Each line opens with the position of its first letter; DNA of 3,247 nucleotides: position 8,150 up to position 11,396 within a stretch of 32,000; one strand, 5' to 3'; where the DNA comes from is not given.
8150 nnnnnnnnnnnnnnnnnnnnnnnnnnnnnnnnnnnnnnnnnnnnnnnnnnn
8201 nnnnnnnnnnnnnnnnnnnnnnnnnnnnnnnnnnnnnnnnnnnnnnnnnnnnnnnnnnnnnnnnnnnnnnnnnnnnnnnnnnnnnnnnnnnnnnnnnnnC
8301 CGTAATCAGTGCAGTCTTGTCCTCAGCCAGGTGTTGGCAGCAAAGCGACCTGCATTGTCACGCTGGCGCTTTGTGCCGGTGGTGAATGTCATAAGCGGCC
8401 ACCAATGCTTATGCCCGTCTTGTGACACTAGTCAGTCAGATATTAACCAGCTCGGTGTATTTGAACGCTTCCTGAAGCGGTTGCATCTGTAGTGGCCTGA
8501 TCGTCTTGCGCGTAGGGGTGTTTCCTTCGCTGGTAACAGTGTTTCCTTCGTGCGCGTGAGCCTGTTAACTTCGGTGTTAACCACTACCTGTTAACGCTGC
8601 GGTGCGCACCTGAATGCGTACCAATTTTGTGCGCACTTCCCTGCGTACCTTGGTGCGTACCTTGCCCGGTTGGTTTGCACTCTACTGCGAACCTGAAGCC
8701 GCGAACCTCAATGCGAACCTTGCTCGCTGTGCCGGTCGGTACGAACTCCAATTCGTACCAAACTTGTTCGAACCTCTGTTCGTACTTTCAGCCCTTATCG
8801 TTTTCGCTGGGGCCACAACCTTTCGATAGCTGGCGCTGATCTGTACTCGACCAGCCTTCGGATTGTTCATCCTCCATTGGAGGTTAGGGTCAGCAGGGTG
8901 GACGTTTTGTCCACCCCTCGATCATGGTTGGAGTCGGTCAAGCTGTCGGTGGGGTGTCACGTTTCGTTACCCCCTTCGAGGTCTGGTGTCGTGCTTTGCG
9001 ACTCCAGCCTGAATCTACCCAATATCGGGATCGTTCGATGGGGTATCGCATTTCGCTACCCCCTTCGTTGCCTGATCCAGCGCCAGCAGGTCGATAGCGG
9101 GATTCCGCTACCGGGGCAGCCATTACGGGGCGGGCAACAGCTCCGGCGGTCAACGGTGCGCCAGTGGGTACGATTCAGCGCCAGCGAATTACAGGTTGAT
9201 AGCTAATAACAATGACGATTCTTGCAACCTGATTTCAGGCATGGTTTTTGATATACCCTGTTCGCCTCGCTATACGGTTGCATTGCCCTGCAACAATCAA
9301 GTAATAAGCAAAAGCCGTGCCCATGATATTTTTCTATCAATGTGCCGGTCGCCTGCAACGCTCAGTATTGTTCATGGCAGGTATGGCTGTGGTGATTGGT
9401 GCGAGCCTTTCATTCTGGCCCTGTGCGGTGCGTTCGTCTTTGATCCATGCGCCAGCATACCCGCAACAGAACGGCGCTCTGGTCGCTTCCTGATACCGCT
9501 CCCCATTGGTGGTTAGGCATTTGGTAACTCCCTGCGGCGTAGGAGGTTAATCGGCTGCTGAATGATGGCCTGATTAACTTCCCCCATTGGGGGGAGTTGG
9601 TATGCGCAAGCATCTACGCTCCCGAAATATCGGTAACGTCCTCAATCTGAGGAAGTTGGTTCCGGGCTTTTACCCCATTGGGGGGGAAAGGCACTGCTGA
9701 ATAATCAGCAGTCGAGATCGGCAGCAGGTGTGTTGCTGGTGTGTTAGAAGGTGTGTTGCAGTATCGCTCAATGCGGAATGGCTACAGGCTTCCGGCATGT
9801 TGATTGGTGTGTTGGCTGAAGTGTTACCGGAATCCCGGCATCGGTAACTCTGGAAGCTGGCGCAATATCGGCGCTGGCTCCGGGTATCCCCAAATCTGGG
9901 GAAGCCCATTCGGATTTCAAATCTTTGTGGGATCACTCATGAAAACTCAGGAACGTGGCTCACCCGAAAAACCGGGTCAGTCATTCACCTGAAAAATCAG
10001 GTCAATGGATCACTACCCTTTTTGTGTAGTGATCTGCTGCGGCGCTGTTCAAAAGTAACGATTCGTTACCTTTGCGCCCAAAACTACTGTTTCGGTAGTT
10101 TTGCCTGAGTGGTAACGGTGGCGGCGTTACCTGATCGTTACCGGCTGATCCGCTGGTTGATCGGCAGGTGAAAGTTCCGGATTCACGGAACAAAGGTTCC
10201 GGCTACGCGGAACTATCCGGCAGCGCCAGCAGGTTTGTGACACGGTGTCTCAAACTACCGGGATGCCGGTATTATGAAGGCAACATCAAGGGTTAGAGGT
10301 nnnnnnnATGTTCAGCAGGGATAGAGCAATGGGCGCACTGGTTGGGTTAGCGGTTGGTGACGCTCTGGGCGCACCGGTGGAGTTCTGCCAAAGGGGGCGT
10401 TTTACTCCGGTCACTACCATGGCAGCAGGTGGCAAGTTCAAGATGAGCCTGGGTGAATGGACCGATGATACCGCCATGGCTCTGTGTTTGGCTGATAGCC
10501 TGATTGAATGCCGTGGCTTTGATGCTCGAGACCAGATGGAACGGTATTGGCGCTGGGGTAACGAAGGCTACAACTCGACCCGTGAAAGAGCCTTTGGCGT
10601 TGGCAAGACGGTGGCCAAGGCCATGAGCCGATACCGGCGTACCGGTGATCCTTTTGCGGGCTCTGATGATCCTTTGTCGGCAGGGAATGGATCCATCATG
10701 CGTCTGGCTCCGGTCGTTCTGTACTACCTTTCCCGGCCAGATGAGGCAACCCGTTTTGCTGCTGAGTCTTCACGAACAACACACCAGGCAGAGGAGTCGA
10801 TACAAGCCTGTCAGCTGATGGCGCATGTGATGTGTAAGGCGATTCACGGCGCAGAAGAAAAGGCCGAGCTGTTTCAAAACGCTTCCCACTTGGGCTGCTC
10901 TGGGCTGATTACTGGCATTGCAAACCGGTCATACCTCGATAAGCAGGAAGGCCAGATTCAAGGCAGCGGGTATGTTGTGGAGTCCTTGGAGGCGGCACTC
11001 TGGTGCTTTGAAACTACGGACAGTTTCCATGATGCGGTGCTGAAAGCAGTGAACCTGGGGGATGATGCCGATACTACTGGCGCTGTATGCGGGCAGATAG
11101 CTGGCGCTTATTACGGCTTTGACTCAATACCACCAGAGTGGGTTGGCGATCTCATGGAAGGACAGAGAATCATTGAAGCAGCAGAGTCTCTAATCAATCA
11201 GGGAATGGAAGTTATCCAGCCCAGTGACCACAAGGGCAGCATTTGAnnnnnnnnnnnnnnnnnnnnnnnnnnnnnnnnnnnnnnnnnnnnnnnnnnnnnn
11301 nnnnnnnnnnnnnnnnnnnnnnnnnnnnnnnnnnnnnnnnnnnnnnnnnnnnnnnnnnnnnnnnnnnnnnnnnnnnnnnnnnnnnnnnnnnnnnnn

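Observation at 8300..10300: About 2 kb without a credible ORF, built from successive local families of short repeats and hairpins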

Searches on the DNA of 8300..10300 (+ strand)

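Call 6: search_dna_similar(query=window:8300-10300:+, collection=ecoli_genomes, mode=near)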
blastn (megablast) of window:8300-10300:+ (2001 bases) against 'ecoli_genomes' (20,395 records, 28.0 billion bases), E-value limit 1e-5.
No match.

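Call 8: search_dna_similar(query=window:8300-10300:+, collection=plasmids, mode=distant)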
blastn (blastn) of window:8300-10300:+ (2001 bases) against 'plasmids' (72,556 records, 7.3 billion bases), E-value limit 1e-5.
No match.

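Call 9: search_dna_similar(query=window:8300-10300:+, collection=phages, mode=distant)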
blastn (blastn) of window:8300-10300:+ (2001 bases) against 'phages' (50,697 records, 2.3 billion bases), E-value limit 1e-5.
No match.
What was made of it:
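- Tried and rejected: BLAST of the region against E. coli genomes, plasmids and phages gave no match (calls 6, 8, 9).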

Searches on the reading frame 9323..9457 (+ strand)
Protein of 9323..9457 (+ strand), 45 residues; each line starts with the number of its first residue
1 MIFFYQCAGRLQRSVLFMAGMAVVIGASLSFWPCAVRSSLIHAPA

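Call 62: search_protein_families(library=pfam, proteins=[window:9323-9457:+], max_evalue=1)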
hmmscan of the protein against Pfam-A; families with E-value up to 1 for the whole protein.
seq(45 aa): 0 families
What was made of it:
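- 9323..9460 (+): Possible 45-codon hydrophobic ORF, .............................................. Homologues end at TAG; in the window TAC lets it run on to 9493. There is no Shine-Dalgarno sequence. Call 62: no family match.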

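Call 63: search_protein_families(library=ncbifam, proteins=[window:9323-9457:+], max_evalue=1)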
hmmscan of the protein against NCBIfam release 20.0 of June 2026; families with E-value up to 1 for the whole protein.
seq(45 aa): 0 families

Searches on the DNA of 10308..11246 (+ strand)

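Call 42: search_rna_families(sources=[L153, L163, L154], threshold=gathering)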
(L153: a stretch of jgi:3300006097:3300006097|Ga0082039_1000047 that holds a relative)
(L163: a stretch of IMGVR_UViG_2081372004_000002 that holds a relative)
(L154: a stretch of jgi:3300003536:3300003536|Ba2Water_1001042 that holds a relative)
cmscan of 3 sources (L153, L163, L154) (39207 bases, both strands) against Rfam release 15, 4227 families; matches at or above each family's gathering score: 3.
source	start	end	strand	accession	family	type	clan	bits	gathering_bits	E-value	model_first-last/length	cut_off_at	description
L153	13318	13675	-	RF00023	tmRNA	Gene;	CL00001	205.9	47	8.2e-83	1-374/374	no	transfer-messenger RNA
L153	8945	9029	-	RF02221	sRNA-Xcc1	Gene; sRNA;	-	67.1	53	3.5e-10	1-87/87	no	sRNA-Xcc1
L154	7237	7321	-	RF02221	sRNA-Xcc1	Gene; sRNA;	-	67.1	53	3.5e-10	1-87/87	no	sRNA-Xcc1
